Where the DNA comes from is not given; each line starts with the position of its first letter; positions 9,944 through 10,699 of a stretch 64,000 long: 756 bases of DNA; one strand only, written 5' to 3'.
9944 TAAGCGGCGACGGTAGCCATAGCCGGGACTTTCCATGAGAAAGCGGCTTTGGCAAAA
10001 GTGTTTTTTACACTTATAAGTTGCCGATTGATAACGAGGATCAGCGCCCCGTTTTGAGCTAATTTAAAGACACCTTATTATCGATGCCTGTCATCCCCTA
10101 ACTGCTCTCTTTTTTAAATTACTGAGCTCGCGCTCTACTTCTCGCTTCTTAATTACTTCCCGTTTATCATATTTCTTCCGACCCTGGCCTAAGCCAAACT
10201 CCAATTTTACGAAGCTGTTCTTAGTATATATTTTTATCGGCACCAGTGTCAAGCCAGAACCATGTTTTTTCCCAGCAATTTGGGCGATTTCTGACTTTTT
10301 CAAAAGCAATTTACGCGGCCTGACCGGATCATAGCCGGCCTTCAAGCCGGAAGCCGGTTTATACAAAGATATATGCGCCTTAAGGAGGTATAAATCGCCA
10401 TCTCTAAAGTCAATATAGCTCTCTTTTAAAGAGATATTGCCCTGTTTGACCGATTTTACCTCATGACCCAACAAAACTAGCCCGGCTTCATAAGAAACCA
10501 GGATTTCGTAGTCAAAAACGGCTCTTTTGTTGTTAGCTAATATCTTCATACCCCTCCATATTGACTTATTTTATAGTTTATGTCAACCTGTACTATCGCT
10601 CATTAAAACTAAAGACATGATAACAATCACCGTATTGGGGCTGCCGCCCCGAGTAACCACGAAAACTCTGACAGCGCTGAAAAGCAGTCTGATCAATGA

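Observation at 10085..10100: The smpB stop codon lies inside the tmRNA acceptor stem (8-nt overlap)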

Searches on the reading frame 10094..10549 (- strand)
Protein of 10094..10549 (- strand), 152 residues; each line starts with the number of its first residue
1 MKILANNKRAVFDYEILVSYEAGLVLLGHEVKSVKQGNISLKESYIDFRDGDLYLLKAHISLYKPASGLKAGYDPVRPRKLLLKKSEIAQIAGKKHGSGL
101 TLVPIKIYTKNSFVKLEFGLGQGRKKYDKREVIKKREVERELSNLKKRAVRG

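Call 9: find_homologous_proteins(query=window:10094-10549:-, max_evalue=1e-10)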
Query window:10094-10549:- (152 aa): 2761 proteins with E <= 1e-10 among 2813 candidates; the best 120 are listed.
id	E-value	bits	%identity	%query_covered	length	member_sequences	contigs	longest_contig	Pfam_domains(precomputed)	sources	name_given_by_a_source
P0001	4.2e-81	288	89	100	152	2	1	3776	PF01668.24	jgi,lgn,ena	-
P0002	4.3e-77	275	85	100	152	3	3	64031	PF01668.24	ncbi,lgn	-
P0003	6.3e-73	261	100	83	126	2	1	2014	PF01668.24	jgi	-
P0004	2.1e-68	247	77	100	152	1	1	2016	PF01668.24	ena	-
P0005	4.0e-55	204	67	97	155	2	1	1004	PF01668.24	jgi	jgi:SsrA-binding protein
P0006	1.5e-54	202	67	97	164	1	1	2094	PF01668.24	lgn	-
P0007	1.6e-54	202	69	97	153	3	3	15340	PF01668.24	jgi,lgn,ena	jgi:SsrA-binding protein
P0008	8.4e-54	199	66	98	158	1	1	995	PF01668.24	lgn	-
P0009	2.3e-52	195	66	97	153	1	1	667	PF01668.24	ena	-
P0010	2.9e-52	194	67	97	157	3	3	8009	PF01668.24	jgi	jgi:SsrA-binding protein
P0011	3.6e-52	194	66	98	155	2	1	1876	PF01668.24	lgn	-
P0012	4.5e-52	194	67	97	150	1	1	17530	PF01668.24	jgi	jgi:SsrA-binding protein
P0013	1.1e-51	193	65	97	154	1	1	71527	PF01668.24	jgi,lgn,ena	-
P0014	1.5e-51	192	67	97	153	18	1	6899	PF01668.24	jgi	-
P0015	3.0e-51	191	64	97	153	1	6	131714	PF01668.24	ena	-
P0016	1.1e-50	189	63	100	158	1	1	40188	PF01668.24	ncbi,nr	ncbi:MAG: SsrA-binding protein SmpB [bacterium]|nr:SsrA-binding protein SmpB [bacterium]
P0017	1.4e-50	189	67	97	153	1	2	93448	PF01668.24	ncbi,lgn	-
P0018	1.4e-50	189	63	99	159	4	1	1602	PF01668.24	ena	-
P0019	1.5e-50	189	64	99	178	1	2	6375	PF01668.24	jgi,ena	jgi:SsrA-binding protein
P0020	1.5e-50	189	64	99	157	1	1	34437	PF01668.24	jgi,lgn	jgi:SsrA-binding protein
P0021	1.5e-50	189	62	99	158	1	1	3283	PF01668.24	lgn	-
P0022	2.2e-50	188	64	99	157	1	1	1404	PF01668.24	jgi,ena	-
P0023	2.3e-50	188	63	99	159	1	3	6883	PF01668.24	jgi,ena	-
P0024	2.4e-50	188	63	97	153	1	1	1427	PF01668.24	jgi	jgi:SsrA-binding protein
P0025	2.9e-50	188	63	99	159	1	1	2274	PF01668.24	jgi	jgi:SsrA-binding protein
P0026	3.2e-50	188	62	100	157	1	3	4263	PF01668.24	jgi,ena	-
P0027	3.9e-50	188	66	97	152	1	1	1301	PF01668.24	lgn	-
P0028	4.5e-50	187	64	97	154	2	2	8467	PF01668.24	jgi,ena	-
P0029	4.7e-50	187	64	96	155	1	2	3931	PF01668.24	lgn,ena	-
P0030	5.8e-50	187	63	99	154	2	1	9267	PF01668.24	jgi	jgi:SsrA-binding protein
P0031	6.0e-50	187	63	99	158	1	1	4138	PF01668.24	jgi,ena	-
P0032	6.8e-50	187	62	100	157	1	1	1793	PF01668.24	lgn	-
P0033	8.6e-50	186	63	99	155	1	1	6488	PF01668.24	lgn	-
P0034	1.1e-49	186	64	99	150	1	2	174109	PF01668.24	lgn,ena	-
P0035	1.1e-49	186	62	99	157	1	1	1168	PF01668.24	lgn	-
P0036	1.1e-49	186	62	99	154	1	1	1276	PF01668.24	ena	-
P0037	1.2e-49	186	61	99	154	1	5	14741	PF01668.24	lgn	-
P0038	1.3e-49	186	63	99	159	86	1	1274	PF01668.24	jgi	jgi:SsrA-binding protein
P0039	1.3e-49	186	67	97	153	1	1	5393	PF01668.24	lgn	-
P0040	1.4e-49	186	64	97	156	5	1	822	PF01668.24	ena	-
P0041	1.5e-49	186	63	97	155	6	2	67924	PF01668.24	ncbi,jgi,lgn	jgi:SsrA-binding protein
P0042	1.5e-49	186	62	98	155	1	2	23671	PF01668.24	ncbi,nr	ncbi:SsrA-binding protein SmpB [Candidatus Falkowbacteria bacterium]|nr:SsrA-binding protein SmpB [C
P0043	1.5e-49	186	62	99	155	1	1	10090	PF01668.24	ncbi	-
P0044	1.6e-49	186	61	99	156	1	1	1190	PF01668.24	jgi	jgi:SsrA-binding protein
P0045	1.7e-49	185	63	98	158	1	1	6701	PF01668.24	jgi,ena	-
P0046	2.7e-49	185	62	99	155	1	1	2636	PF01668.24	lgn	-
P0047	2.8e-49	185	64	95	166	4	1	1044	PF01668.24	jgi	-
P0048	2.8e-49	185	62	99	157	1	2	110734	PF01668.24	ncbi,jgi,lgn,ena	-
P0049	3.1e-49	185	62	99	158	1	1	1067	PF01668.24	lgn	-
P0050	4.3e-49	184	60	99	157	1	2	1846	PF01668.24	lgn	-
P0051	4.5e-49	184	60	100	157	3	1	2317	PF01668.24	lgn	-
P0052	5.7e-49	184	61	99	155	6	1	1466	PF01668.24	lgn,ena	-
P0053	6.1e-49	184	62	99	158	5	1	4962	PF01668.24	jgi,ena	-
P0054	8.4e-49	183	61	97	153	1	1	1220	PF01668.24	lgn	-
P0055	8.9e-49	183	61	99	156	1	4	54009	PF01668.24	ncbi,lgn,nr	ncbi:MAG: SsrA-binding protein SmpB [Parcubacteria group bacterium]|nr:SsrA-binding protein SmpB [Pa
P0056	9.2e-49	183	62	100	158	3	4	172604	PF01668.24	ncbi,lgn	-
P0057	1.1e-48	183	62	99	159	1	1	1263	PF01668.24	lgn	-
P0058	1.3e-48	183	61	99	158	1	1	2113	PF01668.24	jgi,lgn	-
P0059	1.4e-48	183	63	97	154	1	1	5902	PF01668.24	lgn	-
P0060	1.5e-48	182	63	97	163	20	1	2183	PF01668.24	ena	-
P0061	1.6e-48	182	62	99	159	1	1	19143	PF01668.24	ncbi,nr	ncbi:MAG: SsrA-binding protein SmpB [Patescibacteria group bacterium]|nr:SsrA-binding protein SmpB [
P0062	2.0e-48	182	63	99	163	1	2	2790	PF01668.24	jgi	-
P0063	2.0e-48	182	63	97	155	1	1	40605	PF01668.24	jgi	jgi:SsrA-binding protein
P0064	2.0e-48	182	61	99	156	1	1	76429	PF01668.24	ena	-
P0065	2.0e-48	182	61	99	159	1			PF01668.24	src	-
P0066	2.3e-48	182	63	99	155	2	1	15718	PF01668.24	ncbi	-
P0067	2.4e-48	182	62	99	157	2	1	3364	PF01668.24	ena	-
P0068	2.5e-48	182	60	97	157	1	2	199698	PF01668.24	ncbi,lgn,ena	-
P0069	2.6e-48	182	65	93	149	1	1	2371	PF01668.24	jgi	jgi:SsrA-binding protein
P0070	2.7e-48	182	57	99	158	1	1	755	PF01668.24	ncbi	-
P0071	2.9e-48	182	61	99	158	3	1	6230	PF01668.24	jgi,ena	-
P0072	3.1e-48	181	61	97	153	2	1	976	PF01668.24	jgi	-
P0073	3.3e-48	181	61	100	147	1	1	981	PF01668.24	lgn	-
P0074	3.4e-48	181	64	97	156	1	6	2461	PF01668.24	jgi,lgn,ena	-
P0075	3.5e-48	181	66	92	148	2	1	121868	PF01668.24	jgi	jgi:SsrA-binding protein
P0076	4.3e-48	181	61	99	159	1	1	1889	PF01668.24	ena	-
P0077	4.3e-48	181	61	99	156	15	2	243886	PF01668.24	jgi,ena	jgi:SsrA-binding protein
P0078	4.7e-48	181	62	99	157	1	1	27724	PF01668.24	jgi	jgi:SsrA-binding protein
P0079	4.9e-48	181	64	97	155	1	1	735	PF01668.24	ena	-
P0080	5.0e-48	181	61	97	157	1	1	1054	PF01668.24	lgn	-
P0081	5.0e-48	181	61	97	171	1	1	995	PF01668.24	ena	-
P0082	5.1e-48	181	62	99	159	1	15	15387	PF01668.24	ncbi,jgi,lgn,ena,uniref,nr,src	ncbi:SsrA-binding protein [Candidatus Falkowbacteria bacterium RIFCSPLOWO2_12_FULL_45_13]|uniref:Ssr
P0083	5.5e-48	181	62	97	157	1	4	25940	PF01668.24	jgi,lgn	-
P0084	5.7e-48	181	60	99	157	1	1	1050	PF01668.24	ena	-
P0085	5.7e-48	181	60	99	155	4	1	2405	PF01668.24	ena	-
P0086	7.7e-48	180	61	98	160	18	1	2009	PF01668.24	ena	-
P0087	7.9e-48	180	61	97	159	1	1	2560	PF01668.24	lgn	-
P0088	8.0e-48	180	61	99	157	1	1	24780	PF01668.24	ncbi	ncbi:MAG: SsrA-binding protein SmpB [bacterium]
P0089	8.7e-48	180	62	97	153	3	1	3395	PF01668.24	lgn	-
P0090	1.0e-47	180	62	99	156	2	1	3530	PF01668.24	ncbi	-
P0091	1.1e-47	180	62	97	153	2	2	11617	PF01668.24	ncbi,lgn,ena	ncbi:MAG: SsrA-binding protein SmpB [Candidatus Falkowbacteria bacterium]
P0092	1.1e-47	180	63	97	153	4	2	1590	PF01668.24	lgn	-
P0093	1.1e-47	180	63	97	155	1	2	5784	PF01668.24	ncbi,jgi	-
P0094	1.2e-47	179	61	98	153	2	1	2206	PF01668.24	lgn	-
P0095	1.2e-47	179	61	98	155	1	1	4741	PF01668.24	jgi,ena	-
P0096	1.3e-47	179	60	100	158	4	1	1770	PF01668.24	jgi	-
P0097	1.5e-47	179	61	97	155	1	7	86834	PF01668.24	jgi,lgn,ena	-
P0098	1.5e-47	179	61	97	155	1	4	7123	PF01668.24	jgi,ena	-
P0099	1.5e-47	179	62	97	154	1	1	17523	PF01668.24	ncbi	-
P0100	1.6e-47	179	62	97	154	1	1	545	PF01668.24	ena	-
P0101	1.6e-47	179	65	97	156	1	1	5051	PF01668.24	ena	-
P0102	1.8e-47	179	61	97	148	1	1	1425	PF01668.24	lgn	-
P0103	1.9e-47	179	60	99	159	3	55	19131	PF01668.24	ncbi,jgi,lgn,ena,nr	ncbi:SsrA-binding protein SmpB [Candidatus Falkowbacteria bacterium]|nr:SsrA-binding protein SmpB [C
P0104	1.9e-47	179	61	100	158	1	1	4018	PF01668.24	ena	-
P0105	1.9e-47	179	60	99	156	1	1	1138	PF01668.24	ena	-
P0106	2.0e-47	179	60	97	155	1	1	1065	PF01668.24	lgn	-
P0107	2.1e-47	179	61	97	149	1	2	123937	PF01668.24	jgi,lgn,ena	jgi:SsrA-binding protein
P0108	2.1e-47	179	62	97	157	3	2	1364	PF01668.24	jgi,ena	-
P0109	2.4e-47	179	60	99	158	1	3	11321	PF01668.24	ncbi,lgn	ncbi:MAG: SsrA-binding protein SmpB [Patescibacteria group bacterium]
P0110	2.6e-47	178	63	98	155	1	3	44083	PF01668.24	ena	-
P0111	2.8e-47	178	62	99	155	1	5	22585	PF01668.24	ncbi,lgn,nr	ncbi:SsrA-binding protein SmpB [Patescibacteria group bacterium]|nr:SsrA-binding protein SmpB [Pates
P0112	2.8e-47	178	60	100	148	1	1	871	PF01668.24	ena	-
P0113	3.0e-47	178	62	98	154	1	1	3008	PF01668.24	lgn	-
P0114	3.1e-47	178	61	97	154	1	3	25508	PF01668.24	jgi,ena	-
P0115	3.6e-47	178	59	94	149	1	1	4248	PF01668.24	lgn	-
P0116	4.4e-47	178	60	98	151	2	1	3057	PF01668.24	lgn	-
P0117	4.5e-47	178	59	99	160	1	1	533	PF01668.24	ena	-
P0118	5.2e-47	177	63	97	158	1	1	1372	PF01668.24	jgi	jgi:SsrA-binding protein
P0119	5.4e-47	177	62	95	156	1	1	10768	PF01668.24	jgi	-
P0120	5.6e-47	177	59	97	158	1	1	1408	PF01668.24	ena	-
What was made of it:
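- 10091..10549 (-): smpB coding sequence, 152 aa, stop TGA at 10093..10091. There are 2761 homologues, the nearest from Patescibacteria (call 9).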

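Call 11: find_related_loci(query=window:10094-10549:-, collection=metagenome_contigs, flank=2500)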
Query window:10094-10549:- (152 aa) in metagenome_contigs; peptide patterns used: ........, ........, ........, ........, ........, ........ (x = any residue, [..] = any of these).
321 stretches matched a pattern; 111 encode a relative of the query (tblastn E <= 1e-3); the best 80 are kept; 80 distinct loci.
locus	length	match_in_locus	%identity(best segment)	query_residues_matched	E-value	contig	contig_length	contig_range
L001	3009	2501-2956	89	1-152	1e-88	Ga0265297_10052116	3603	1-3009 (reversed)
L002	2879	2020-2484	69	1-151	2e-62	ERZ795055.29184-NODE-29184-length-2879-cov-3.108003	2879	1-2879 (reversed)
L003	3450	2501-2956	69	1-148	7e-61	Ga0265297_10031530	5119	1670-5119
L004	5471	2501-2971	66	1-152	2e-59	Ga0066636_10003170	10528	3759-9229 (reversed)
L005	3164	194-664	66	1-152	2e-59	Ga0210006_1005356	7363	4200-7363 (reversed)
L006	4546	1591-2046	68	1-148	5e-59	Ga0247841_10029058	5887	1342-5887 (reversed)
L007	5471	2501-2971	66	1-152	6e-59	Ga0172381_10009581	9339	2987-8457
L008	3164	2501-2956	65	1-148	7e-59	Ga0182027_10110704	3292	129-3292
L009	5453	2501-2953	65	1-147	2e-58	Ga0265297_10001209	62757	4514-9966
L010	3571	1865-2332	64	1-151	2e-57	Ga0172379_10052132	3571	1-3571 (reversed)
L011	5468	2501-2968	62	1-151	5e-57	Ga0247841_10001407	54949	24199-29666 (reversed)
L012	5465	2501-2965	63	1-151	7e-57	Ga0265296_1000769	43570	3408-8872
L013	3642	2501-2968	63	1-151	5e-57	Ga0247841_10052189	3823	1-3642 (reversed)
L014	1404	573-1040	64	1-151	4e-59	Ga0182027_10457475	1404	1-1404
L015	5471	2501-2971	65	1-152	1e-56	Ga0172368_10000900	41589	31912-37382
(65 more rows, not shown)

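Call 16: find_related_loci(query=A1, collection=genome_contigs, flank=2500)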
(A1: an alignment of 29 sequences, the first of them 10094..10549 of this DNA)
Query A1 (152 aa) in genome_contigs; peptide patterns used: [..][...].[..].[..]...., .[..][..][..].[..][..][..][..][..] (x = any residue, [..] = any of these).
600 stretches matched a pattern (row limit reached: there are more); 587 encode a relative of the query (tblastn E <= 1e-3); the best 80 are kept; 80 distinct loci.
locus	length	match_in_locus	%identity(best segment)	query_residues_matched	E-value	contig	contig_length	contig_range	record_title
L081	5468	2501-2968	62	1-151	3e-55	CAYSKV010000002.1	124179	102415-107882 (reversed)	MAG TPA_asm: uncultured Gammaproteobacteria bacterium isolate binchicken_co154_6 genome assembly, contig: NODE_93_length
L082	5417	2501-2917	61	1-140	3e-50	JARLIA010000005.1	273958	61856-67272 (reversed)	MAG: Candidatus Paceibacterota bacterium isolate MAG_BA90 MetaBAT2_Bin_90_Anoxic_k141_1029431, whole genome shotgun sequ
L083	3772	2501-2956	58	1-149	5e-49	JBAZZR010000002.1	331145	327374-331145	MAG: Patescibacteria group bacterium isolate SO_2017_GW3_20 scaffold_3_c2_OW296A_2017, whole genome shotgun sequence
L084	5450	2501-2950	56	1-151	1e-48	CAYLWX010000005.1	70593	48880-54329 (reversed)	MAG TPA_asm: uncultured Bdellovibrionales bacterium isolate SRP090828_co2_165 genome assembly, contig: NODE_147_length_7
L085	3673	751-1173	57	1-142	2e-48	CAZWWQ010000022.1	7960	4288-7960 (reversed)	MAG TPA_asm: uncultured Bdellovibrionales bacterium isolate binchicken_co291_201 genome assembly, contig: NODE_3134_leng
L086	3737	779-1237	55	1-148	1e-47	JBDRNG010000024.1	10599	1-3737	MAG: Candidatus Falkowbacteria bacterium isolate MEGAHIT-group-1.879 k141_9278865, whole genome shotgun sequence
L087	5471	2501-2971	54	1-151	2e-47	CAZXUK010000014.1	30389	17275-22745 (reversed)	MAG TPA_asm: uncultured Gammaproteobacteria bacterium isolate binchicken_co13_442 genome assembly, contig: NODE_1807_len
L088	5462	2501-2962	55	4-147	5e-46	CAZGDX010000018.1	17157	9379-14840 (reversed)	MAG TPA_asm: uncultured Gammaproteobacteria bacterium isolate binchicken_co274_39 genome assembly, contig: NODE_8440_len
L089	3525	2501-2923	54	1-142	4e-45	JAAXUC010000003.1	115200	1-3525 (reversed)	MAG: Candidatus Moraniibacteriota bacterium isolate W4_Combined_metabat1_134 W4_Combined_metabat1_134_NODE_41, whole gen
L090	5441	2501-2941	53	1-148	2e-45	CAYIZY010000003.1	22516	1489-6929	MAG TPA_asm: uncultured Candidatus Saccharibacteria bacterium isolate ERP119705_co9_47 genome assembly, contig: NODE_237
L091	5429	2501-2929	53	4-151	2e-44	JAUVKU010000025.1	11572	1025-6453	MAG: bacterium isolate CSMAG_488 CSMAG_488_k141_632977_length_11572_cov_13.0000, whole genome shotgun sequence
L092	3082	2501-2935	50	1-145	8e-44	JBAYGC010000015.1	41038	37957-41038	MAG: Patescibacteria group bacterium isolate SO_2016_GW1_116 scaffold01786_OW334_2016, whole genome shotgun sequence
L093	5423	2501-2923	55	1-142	2e-43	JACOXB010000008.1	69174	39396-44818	MAG: Candidatus Colwellbacteria bacterium isolate NC_groundwater_142_Ag_S-0.1um_47_15 S4_GD2017_2_S1_scaffold_832, whole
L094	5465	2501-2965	48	1-152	1e-42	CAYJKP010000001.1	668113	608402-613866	MAG TPA_asm: uncultured Gammaproteobacteria bacterium isolate ERP124720_co1_115 genome assembly, contig: NODE_11_length_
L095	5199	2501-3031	46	1-142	7e-42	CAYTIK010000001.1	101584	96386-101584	MAG TPA_asm: uncultured Bdellovibrionales bacterium isolate SRP062349_co5_330 genome assembly, contig: NODE_24_length_10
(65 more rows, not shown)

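Call 19: find_encoding_contigs(protein=P0002, flank=3000, max_places=3)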
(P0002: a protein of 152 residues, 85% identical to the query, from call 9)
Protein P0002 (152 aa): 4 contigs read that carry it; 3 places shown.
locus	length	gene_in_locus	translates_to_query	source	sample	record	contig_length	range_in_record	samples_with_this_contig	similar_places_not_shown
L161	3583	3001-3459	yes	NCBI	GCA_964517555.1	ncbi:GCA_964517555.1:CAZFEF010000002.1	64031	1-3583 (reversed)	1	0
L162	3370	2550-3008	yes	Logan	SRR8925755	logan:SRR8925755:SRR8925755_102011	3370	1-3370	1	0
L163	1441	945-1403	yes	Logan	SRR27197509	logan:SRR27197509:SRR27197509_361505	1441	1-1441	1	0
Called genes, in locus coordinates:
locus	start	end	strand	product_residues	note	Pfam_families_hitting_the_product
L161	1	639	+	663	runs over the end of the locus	PF03030:H_PPase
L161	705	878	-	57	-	-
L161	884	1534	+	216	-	PF00929:RNase_T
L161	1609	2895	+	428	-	PF05697:Trigger_N, PF00254:FKBP_C (weak), PF05698:Trigger_C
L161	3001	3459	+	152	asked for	PF01668:SmpB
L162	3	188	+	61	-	?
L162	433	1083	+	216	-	PF00929:RNase_T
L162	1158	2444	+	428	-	PF05697:Trigger_N, PF00254:FKBP_C (weak), PF05698:Trigger_C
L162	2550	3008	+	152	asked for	PF01668:SmpB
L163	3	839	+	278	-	?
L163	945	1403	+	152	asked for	PF01668:SmpB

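Call 20: find_encoding_contigs(protein=P0004, flank=3000, max_places=2)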
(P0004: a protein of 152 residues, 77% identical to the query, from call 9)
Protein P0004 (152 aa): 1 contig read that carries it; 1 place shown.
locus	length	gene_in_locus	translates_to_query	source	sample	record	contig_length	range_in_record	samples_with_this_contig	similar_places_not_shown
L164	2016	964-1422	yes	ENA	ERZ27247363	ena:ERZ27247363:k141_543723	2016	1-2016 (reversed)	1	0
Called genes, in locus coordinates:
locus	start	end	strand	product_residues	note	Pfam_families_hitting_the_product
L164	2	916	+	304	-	?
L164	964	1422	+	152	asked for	PF01668:SmpB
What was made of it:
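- Tried and rejected: I used it as a background sample, and took the close relatives from metagenome contigs and exact-protein look-ups (calls 11, 19, 20).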

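Call 35: find_encoding_contigs(protein=P0075, flank=1500, max_places=1)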
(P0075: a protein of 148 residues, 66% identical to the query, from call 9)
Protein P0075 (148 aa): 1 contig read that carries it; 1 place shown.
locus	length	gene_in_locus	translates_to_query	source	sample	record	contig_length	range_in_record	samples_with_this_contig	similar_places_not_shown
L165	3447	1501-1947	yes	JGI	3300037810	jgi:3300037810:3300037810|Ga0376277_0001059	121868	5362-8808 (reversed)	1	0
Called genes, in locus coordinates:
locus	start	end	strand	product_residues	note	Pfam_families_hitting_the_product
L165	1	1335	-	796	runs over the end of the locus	PF05673:DUF815 (faint), PF13191:AAA_16 (faint), PF17871:AAA_lid_9 (weak), PF00158:Sigma54_activat (weak), PF00004:AAA, PF07724:AAA_2, PF07728:AAA_5, PF10431:ClpB_D2-small, +1 more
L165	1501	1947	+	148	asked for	PF01668:SmpB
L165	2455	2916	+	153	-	PF05198:IF3_N, PF00707:IF3_C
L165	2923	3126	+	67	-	PF01632:Ribosomal_L35p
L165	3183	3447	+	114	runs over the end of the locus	PF00453:Ribosomal_L20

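Call 36: find_encoding_contigs(protein=P0094, flank=1500, max_places=1)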
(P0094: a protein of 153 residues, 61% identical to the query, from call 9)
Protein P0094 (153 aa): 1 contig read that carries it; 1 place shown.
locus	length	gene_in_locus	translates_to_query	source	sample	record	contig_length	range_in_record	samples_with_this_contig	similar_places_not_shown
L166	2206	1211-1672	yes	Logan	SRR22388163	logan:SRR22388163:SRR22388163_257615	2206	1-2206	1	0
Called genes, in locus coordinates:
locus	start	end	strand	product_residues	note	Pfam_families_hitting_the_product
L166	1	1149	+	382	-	?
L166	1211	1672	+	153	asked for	PF01668:SmpB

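Call 37: find_encoding_contigs(protein=P0116, flank=1500, max_places=1)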
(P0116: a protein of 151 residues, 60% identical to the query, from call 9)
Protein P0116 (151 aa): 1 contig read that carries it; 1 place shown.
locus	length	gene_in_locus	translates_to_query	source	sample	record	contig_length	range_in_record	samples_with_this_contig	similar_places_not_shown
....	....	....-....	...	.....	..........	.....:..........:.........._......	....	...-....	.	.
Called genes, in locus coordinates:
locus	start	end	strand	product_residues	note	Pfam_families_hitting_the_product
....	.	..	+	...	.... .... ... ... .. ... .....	?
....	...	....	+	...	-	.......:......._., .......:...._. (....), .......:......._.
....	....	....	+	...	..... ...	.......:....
